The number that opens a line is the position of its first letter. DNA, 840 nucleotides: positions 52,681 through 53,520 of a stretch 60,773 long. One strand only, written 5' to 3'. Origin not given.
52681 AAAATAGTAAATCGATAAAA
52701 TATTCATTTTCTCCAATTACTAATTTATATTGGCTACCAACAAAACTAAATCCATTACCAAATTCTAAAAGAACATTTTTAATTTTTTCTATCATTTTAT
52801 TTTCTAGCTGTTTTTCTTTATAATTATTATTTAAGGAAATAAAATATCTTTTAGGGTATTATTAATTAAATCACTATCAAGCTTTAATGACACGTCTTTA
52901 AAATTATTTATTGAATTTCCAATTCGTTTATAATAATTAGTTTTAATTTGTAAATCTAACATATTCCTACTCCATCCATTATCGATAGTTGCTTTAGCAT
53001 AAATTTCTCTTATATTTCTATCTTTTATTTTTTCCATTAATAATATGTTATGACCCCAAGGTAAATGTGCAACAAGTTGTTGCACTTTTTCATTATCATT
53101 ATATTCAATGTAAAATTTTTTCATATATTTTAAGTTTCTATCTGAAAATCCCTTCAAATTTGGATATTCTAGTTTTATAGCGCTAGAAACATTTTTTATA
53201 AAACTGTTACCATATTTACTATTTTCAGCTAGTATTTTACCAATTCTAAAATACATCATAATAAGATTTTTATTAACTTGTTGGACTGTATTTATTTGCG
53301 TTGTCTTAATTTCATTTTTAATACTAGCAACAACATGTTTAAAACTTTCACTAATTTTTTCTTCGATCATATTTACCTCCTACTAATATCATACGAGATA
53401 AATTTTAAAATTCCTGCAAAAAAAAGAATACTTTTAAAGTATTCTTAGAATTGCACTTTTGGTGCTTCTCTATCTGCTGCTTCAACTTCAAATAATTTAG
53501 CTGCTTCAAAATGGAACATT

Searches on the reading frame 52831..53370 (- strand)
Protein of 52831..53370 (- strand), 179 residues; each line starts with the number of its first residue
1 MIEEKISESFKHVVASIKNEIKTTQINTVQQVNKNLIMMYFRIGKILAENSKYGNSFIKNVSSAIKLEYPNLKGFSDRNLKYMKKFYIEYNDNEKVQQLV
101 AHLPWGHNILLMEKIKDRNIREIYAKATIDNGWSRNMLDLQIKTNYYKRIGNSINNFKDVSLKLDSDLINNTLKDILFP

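Call 59: find_encoding_contigs(protein=window:52831-53370:-, flank=10000, max_places=1)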
Protein window:52831-53370:- (179 aa): no gene with exactly this product is on record in the collection.
